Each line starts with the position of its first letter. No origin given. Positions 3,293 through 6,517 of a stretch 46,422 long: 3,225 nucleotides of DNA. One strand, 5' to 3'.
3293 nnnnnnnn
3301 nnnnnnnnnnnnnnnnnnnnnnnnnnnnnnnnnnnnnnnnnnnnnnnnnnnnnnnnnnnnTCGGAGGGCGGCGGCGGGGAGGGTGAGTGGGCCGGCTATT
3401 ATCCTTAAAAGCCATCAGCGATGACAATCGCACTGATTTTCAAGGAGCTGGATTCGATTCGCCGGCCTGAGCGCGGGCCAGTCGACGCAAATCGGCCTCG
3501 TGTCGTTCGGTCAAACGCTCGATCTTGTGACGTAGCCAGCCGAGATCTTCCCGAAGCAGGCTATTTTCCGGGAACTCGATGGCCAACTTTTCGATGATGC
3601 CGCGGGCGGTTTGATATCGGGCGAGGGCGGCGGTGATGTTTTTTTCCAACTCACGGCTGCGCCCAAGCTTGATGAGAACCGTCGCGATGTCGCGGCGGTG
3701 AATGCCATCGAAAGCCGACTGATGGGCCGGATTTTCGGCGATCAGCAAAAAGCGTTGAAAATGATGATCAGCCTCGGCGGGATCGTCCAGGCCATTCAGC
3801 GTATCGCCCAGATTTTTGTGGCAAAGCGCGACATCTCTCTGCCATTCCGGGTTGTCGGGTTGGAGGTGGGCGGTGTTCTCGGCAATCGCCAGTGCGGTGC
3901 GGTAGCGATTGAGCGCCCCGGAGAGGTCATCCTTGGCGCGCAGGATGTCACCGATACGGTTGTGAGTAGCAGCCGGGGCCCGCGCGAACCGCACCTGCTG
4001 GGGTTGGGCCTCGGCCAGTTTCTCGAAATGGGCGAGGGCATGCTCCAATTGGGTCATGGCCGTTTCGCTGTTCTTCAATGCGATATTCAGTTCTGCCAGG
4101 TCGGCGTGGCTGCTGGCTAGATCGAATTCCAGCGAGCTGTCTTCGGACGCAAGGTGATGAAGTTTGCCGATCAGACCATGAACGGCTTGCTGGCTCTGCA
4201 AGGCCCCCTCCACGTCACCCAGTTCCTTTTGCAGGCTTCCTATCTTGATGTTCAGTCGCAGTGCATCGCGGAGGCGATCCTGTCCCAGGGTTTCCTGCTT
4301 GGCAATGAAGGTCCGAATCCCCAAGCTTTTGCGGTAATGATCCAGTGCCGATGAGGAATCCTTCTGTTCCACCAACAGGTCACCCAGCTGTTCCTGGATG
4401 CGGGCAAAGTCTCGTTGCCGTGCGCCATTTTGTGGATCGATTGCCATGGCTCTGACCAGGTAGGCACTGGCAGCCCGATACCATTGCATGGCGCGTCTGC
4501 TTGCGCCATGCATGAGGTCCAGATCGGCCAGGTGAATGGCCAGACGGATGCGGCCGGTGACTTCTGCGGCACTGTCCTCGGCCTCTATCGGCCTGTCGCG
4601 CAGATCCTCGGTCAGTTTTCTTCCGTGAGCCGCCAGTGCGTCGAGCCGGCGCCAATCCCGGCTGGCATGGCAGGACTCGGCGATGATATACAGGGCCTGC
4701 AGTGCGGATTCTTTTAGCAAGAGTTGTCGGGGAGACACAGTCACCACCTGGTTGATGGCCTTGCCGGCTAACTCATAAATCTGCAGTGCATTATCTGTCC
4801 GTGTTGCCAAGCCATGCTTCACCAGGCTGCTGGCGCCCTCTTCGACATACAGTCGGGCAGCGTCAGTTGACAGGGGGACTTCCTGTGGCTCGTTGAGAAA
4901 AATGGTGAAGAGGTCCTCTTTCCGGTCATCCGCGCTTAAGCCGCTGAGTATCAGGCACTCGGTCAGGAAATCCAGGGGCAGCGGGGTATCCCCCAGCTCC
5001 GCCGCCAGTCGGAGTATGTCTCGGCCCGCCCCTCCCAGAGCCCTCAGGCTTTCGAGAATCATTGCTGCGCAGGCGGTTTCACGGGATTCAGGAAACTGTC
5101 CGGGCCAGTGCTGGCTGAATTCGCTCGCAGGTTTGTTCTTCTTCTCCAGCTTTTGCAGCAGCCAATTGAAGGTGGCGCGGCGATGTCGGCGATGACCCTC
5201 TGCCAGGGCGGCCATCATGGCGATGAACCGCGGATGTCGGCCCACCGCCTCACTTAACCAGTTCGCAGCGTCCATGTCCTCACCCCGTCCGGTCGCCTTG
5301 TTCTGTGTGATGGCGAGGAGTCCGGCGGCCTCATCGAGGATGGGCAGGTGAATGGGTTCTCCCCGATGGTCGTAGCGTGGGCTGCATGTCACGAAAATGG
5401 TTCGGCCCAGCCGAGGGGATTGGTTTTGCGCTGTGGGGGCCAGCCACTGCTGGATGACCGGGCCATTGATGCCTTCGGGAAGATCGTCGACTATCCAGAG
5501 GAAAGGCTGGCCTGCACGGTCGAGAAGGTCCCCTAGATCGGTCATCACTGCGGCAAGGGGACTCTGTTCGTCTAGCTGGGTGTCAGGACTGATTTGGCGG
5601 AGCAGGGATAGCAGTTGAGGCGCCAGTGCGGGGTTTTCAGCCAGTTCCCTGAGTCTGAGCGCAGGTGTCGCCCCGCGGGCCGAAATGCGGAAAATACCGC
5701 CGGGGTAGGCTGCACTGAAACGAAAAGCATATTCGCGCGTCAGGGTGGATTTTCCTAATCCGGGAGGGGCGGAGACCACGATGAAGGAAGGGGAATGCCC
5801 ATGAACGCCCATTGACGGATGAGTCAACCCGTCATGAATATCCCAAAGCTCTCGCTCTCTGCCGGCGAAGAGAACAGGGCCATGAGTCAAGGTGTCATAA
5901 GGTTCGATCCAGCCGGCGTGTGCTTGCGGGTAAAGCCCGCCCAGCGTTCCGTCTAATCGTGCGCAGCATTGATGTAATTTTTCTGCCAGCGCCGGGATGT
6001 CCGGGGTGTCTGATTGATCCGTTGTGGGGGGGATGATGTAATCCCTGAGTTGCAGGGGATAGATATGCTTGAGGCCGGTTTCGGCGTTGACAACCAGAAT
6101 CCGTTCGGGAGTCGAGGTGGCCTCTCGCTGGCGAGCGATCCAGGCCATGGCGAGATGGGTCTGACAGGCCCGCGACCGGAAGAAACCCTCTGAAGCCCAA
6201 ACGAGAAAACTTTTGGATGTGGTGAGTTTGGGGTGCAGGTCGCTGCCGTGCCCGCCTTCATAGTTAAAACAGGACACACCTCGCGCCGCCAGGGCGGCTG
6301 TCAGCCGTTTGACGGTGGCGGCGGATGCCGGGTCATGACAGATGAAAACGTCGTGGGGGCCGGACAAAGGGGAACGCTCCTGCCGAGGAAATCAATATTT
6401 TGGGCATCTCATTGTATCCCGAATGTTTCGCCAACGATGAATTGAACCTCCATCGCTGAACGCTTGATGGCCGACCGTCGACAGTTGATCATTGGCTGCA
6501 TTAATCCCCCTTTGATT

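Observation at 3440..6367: Stand-alone TIR / NB-ARC(STAND) / TPR gene between argS and an MCE operon: candidate single-gene immune or signalling sensor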

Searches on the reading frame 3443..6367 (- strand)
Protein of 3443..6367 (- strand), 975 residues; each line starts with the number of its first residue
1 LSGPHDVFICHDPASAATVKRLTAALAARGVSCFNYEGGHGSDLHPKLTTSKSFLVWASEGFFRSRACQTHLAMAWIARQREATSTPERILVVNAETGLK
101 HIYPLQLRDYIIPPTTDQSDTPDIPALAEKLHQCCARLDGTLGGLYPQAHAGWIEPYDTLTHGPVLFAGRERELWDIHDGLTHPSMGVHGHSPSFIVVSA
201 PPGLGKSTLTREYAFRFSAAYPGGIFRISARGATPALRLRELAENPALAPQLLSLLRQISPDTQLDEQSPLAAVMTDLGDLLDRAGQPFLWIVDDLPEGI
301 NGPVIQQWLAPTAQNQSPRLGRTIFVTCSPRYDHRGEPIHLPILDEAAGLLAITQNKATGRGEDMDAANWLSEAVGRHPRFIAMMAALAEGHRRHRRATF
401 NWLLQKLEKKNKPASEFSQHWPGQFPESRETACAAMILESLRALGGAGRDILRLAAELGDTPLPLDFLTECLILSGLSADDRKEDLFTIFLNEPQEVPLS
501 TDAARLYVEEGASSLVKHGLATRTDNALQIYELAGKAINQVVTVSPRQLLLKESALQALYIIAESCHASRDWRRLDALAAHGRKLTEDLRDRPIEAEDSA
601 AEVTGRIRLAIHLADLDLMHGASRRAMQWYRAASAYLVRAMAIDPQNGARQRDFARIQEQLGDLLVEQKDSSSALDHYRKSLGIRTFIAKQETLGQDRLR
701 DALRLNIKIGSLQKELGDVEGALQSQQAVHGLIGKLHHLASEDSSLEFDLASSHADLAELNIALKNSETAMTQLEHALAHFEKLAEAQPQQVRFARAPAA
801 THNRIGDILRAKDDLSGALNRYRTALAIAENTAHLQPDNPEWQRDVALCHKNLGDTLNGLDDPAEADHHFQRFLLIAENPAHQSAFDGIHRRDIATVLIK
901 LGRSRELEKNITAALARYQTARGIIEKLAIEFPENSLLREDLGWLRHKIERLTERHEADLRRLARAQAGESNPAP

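Call 5: search_protein_families(library=pfam, proteins=[window:3443-6367:-], max_evalue=1)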
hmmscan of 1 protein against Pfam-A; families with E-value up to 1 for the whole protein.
window:3443-6367:- (975 aa): 18 families
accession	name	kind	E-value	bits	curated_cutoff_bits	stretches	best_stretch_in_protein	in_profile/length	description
PF13424.12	TPR_12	-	1.1e-12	48.4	30.1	2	758-830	3-76/77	Tetratricopeptide repeat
PF13181.12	TPR_8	-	9.1e-09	35.2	25.7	0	655-684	1-30/34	Tetratricopeptide repeat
PF07719.23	TPR_2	-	1.2e-08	34.8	27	1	799-831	1-33/34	Tetratricopeptide repeat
PF13191.12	AAA_16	-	5.8e-07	30.6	32.6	1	167-296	2-141/167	AAA ATPase domain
PF13371.12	TPR_9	-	2.9e-06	27.6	35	1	820-862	9-51/73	Tetratricopeptide repeat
PF13676.11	TIR_2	-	1.7e-05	25.7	28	1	7-108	1-109/122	TIR domain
PF00515.34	TPR_1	-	2.3e-05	24.4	27.8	0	660-683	6-29/34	Tetratricopeptide repeat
PF25068.1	ARM_TT21_4th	-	0.00029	21.6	30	0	755-802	36-84/153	Tetratricopeptide repeat protein 21 forth ARM domain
PF14559.12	TPR_19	-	0.0012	19.6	25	1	630-664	7-41/68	Tetratricopeptide repeat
PF13401.12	AAA_22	-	0.0021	18.8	27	1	192-294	4-91/130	AAA domain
PF13414.12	TPR_11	-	0.0038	17.3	26.8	1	806-833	1-28/42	TPR repeat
PF13428.12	TPR_14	-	0.016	16.3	23.5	0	755-788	5-38/44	Tetratricopeptide repeat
PF09036.15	Bcr-Abl_Oligo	-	0.11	12.9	23.1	0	415-443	3-28/73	Bcr-Abl oncoprotein oligomerisation domain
PF10473.14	CENP-F_leu_zip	-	0.13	12.8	34.5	1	724-788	49-113/140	Leucine-rich repeats of kinetochore protein Cenp-F/LEK1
PF12895.13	ANAPC3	-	0.31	11.8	27.2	0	820-857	3-40/82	Anaphase-promoting complex, cyclosome, subunit 3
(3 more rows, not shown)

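Call 6: search_protein_families(library=padloc, proteins=[window:3443-6367:-], max_evalue=1)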
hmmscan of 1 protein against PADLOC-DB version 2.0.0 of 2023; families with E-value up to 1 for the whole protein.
window:3443-6367:- (975 aa): 1 family
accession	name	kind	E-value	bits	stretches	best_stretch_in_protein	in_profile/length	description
PDLC04140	mad8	-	0.00029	18.4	1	191-228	25-62/314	mads_8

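Call 7: search_protein_families(library=ncbifam, proteins=[window:3443-6367:-], max_evalue=1)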
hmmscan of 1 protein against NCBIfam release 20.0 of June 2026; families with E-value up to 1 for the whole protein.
window:3443-6367:- (975 aa): 4 families
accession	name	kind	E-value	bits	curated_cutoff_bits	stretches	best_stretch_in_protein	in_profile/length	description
NF047371.1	FlcA_CTERM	equivalog_domain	1.7e-05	23.5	300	2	750-835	391-475/646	periplasmic flagellar collar protein FlcA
TIGR02168.1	SMC_prok_B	equivalog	0.017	12.8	567.35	1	649-829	746-929/1181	chromosome segregation protein SMC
TIGR00135.1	gatC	equivalog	0.14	12.5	47.1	1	754-804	9-59/93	Asp-tRNA(Asn)/Glu-tRNA(Gln) amidotransferase subunit GatC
NF033920.0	C39_PA2778_fam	equivalog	0.54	9.6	150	0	754-820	186-252/255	PA2778 family cysteine peptidase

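Call 9: find_homologous_proteins(query=window:3443-6367:-, max_evalue=0.001)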
Query window:3443-6367:- (975 aa): 89 proteins with E <= 0.001 among 8000 candidates.
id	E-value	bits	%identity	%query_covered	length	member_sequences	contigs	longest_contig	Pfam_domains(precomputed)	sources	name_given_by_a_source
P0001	0.0e+0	2204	100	100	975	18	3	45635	PF13371.13,PF00515.35,PF13424.13,PF13676.12,PF13181.13,PF07719.24,PF13191.13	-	-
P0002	0.0e+0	1969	90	100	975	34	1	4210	PF13371.13,PF13424.13,PF13676.12,PF13181.13,PF07719.24,PF13191.13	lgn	-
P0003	0.0e+0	1902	87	100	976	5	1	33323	PF13424.13,PF13676.12,PF13181.13,PF07719.24,PF13191.13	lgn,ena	-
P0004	0.0e+0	1892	87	100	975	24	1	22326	PF13424.13,PF13676.12,PF13181.13,PF07719.24,PF13191.13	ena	-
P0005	0.0e+0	1705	78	100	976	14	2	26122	PF13424.13,PF13676.12,PF07719.24,PF13191.13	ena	-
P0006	0.0e+0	1678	77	100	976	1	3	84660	PF14559.13,PF13371.13,PF00515.35,PF13424.13,PF13428.13,PF13181.13,PF07719.24,PF13191.13,PF13374.13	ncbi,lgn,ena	-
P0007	0.0e+0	1399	66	100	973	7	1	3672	PF14559.13,PF13414.13,PF13371.13,PF00515.35,PF10952.16,PF13424.13,PF13181.13,PF07719.24,PF13191.13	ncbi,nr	ncbi:MAG: ATP-binding protein [Methylococcaceae bacterium]|nr:ATP-binding protein [Methylococcaceae 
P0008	0.0e+0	1351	64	100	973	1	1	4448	PF13414.13,PF13371.13,PF00515.35,PF13424.13,PF13181.13,PF07719.24,PF13191.13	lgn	-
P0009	0.0e+0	1340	64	100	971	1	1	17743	PF13371.13,PF00515.35,PF13424.13,PF07719.24,PF13191.13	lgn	-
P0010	0.0e+0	1309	63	99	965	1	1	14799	PF13424.13,PF13181.13,PF07719.24,PF13191.13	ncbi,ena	-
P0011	0.0e+0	1306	63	99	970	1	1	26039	PF13371.13,PF13424.13,PF07719.24,PF13191.13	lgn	-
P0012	0.0e+0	1242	59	99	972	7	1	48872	PF00515.35,PF13424.13,PF13676.12,PF13181.13,PF07719.24,PF13191.13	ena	-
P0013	0.0e+0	1214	59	99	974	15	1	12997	PF00515.35,PF13424.13,PF13676.12,PF07719.24,PF13191.13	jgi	-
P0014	0.0e+0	1212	60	99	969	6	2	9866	PF13414.13,PF00515.35,PF10952.16,PF13424.13,PF13676.12,PF07719.24,PF13191.13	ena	-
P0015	0.0e+0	1206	58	99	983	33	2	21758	PF13371.13,PF00515.35,PF13424.13,PF13181.13,PF07719.24,PF13191.13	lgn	-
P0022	0.0e+0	1141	56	99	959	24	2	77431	PF13414.13,PF13371.13,PF00515.35,PF13424.13,PF07719.24,PF13191.13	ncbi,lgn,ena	-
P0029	0.0e+0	1125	55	99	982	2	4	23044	PF13424.13,PF13676.12,PF13181.13,PF07719.24,PF13191.13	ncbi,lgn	-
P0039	9.7e-297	1005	51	100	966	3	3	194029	PF13371.13,PF00515.35,PF13424.13,PF13676.12,PF13181.13,PF07719.24,PF13374.13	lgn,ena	-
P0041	8.8e-279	946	47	99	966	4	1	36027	PF00515.35,PF13424.13,PF13181.13,PF07719.24,PF13191.13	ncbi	-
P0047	8.7e-238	810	45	98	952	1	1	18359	PF10952.16,PF13424.13,PF13676.12,PF07719.24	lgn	-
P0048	9.5e-214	731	42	98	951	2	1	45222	PF13424.13,PF13676.12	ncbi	-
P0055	2.8e-152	527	36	98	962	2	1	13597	PF10952.16,PF13676.12,PF13181.13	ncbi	-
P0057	1.7e-148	515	36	97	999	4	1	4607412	PF00515.35,PF10952.16,PF13424.13,PF13191.13,PF13374.13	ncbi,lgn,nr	ncbi:hypothetical protein MishRS11D_25830 [Methylomagnum ishizawai]|nr:hypothetical protein MishRS11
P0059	1.2e-142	495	33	97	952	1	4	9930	PF00515.35,PF10952.16,PF21033.5,PF13676.12,PF07719.24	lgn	-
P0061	4.0e-119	418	33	98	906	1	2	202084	PF10952.16,PF13424.13,PF13676.12,PF07719.24,PF13374.13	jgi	jgi:tetratricopeptide (TPR) repeat protein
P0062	9.2e-45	171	30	60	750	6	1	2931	PF17874.8,PF13424.13,PF24885.2,PF13676.12,PF13181.13,PF07719.24,PF00931.29,PF13374.13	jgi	jgi:tetratricopeptide (TPR) repeat protein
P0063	1.0e-43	168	27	83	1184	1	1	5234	PF13431.13,PF02993.20,PF14357.12,PF13176.13,PF24885.2,PF13676.12,PF00931.29,PF13374.13,PF07721.21,PF14559.13,PF17874.8,PF00515.35,PF13424.13,PF13432.13,PF13181.13,PF07719.24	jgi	jgi:tetratricopeptide (TPR) repeat protein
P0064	1.0e-43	168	28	64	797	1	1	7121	PF17874.8,PF00515.35,PF13424.13,PF13176.13,PF24885.2,PF13676.12,PF00931.29,PF13374.13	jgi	jgi:tetratricopeptide (TPR) repeat protein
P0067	1.4e-42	164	28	74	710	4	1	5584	PF14559.13,PF17874.8,PF00515.35,PF13424.13,PF13176.13,PF24885.2,PF13676.12,PF13181.13,PF07719.24,PF00931.29,PF13374.13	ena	-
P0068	1.9e-42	164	27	80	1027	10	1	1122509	PF17874.8,PF13424.13,PF24885.2,PF13676.12,PF13374.13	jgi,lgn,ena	-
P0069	1.2e-41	161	28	74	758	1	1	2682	PF13176.13,PF24885.2,PF13428.13,PF13676.12,PF00931.29,PF13374.13,PF07721.21,PF14559.13,PF17874.8,PF00515.35,PF13424.13,PF13432.13,PF13181.13,PF07719.24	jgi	jgi:tetratricopeptide (TPR) repeat protein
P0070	6.2e-40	155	30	47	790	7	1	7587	PF17874.8,PF13424.13,PF13176.13,PF24885.2,PF13676.12,PF13181.13,PF07719.24,PF00931.29,PF13374.13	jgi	jgi:tetratricopeptide (TPR) repeat protein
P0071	2.8e-39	153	31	49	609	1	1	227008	PF13676.12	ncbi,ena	-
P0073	7.3e-38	149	27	74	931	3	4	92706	PF13424.13,PF13676.12,PF13374.13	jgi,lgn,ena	jgi:tetratricopeptide (TPR) repeat protein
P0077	8.5e-36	142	26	89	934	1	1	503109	PF13431.13,PF13176.13,PF24885.2,PF13676.12,PF13374.13,PF07721.21,PF17874.8,PF00515.35,PF13424.13,PF28559.1,PF13432.13,PF13181.13,PF07719.24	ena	-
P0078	1.2e-33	135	27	81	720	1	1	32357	PF13431.13,PF17874.8,PF00515.35,PF13424.13,PF13176.13,PF24885.2,PF13432.13,PF13181.13,PF07719.24,PF00931.29,PF13374.13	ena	-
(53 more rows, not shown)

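Call 11: find_related_loci(query=window:3443-6367:-, collection=genome_contigs, flank=10000)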
Query window:3443-6367:- (975 aa) in genome_contigs; peptide patterns used: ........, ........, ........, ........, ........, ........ (x = any residue, [..] = any of these).
72 stretches matched a pattern; 9 encode a relative of the query (tblastn E <= 1e-3); 8 distinct loci.
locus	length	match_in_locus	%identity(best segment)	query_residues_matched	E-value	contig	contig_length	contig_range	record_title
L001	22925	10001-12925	90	1-975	0e+0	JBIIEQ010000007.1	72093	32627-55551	MAG: Methylococcaceae bacterium isolate ME2000-10-10pf_3300042337_group1_bin49 Rohwer_bin2414_scaffold_155_c1, whole gen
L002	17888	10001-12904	77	1-967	0e+0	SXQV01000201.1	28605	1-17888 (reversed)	MAG: Methylococcaceae bacterium isolate F1-140-MAGs039 F1-140__c453838, whole genome shotgun sequence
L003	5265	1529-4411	58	1-965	0e+0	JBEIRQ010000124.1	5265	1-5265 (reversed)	MAG: Methylococcus sp. isolate Sample-107-S80-bin-158 Sample_107_S80-bin_158-k141_1243771, whole genome shotgun sequence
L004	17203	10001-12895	57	1-965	0e+0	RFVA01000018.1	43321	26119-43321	MAG: Gammaproteobacteria bacterium isolate WB5_2B_046 contig_100_17, whole genome shotgun sequence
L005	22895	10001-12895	57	1-965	0e+0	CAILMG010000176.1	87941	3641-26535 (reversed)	MAG: uncultured Methylococcus sp. isolate Umea_bin-00440 genome assembly, contig: bin-00440:176/310, whole genome shotgu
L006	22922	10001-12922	86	1-974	0e+0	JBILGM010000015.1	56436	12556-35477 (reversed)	MAG: Methylococcaceae bacterium isolate ME2016-09-28_3300042471_group7_bin120 Rohwer_bin2415_scaffold_163_c1, whole geno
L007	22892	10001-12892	52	1-965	0e+0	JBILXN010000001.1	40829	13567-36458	MAG: Methylococcaceae bacterium isolate ME2018-10-24_3300044533_group8_bin87 Rohwer_bin2417_scaffold_77_c3, whole genome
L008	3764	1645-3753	52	1-704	0e+0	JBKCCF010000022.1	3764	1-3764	MAG: Methylococcaceae bacterium isolate samp_493_metabat2_107 samp_493_143707, whole genome shotgun sequence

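Call 13: find_encoding_contigs(protein=P0057, flank=8000, max_places=2)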
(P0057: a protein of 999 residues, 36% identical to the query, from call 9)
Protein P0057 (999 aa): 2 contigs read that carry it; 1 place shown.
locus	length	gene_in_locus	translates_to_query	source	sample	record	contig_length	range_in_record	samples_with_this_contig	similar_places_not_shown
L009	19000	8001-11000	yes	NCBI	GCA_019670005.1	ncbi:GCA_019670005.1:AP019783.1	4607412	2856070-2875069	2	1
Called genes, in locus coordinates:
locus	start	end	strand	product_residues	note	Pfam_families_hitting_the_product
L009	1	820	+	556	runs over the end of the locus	PF00239:Resolvase, PF07508:Recombinase, PF13408:Zn_ribbon_recom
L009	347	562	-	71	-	-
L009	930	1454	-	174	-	PF04608:PgpA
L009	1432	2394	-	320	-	PF00586:AIRS, PF02769:AIRS_C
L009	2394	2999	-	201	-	PF01029:NusB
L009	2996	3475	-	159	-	PF00885:DMRL_synthase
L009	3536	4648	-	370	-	PF00926:DHBP_synthase, PF00925:GTP_cyclohydro2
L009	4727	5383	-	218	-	PF00677:Lum_binding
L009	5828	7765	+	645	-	PF00041:fn3 (faint), PF00801:PKD, PF18911:PKD_4, PF16403:Bact_surface_Ig-like (faint), PF00801:PKD, PF18911:PKD_4, PF13385:Laminin_G_3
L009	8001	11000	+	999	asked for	PF00515:TPR_1 (faint), PF13374:TPR_10 (faint), PF13191:AAA_16 (weak), PF10952:DUF2753 (faint), PF13424:TPR_12 (weak)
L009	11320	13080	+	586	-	PF03485:Arg_tRNA_synt_N, PF00750:tRNA-synt_1d, PF09334:tRNA-synt_1g (faint), PF00750:tRNA-synt_1d, PF05746:DALR_1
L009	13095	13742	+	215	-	PF05036:SPOR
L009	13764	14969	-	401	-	PF07075:NamZ_N, PF20732:NamZ_C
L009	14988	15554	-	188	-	-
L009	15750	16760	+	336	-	PF00990:GGDEF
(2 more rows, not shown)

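Call 14: find_encoding_contigs(protein=P0061, flank=8000, max_places=2)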
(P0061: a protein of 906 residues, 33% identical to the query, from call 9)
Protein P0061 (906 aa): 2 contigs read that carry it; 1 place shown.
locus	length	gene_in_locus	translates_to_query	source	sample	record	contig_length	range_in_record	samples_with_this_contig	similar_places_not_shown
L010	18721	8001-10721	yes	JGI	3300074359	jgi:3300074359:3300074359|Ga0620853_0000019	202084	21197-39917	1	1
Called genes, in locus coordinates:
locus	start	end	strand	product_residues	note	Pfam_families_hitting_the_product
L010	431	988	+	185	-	-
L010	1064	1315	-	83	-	-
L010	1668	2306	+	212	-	PF01209:Ubie_methyltran, PF13489:Methyltransf_23, PF08241:Methyltransf_11, PF08242:Methyltransf_12, PF13649:Methyltransf_25, PF13847:Methyltransf_31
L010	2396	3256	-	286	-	PF04542:Sigma70_r2, PF04545:Sigma70_r4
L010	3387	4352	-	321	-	PF04055:Radical_SAM, PF12345:DUF3641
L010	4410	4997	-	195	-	PF14103:DUF4276 (weak)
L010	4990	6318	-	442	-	PF02463:SMC_N (weak), PF11398:DUF2813 (faint), PF13175:AAA_15, PF13476:AAA_23 (weak), PF13304:AAA_21, PF13175:AAA_15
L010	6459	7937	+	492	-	-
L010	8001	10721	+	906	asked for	PF13676:TIR_2 (faint), PF07719:TPR_2 (faint), PF13424:TPR_12 (faint), PF13374:TPR_10 (faint), PF10952:DUF2753 (faint)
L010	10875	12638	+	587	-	PF03485:Arg_tRNA_synt_N, PF00750:tRNA-synt_1d, PF05746:DALR_1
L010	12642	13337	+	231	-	PF05036:SPOR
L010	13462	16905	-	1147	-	PF05359:DUF748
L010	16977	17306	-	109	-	-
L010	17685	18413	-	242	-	PF00313:CSD, PF06961:DUF1294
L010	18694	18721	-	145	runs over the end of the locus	-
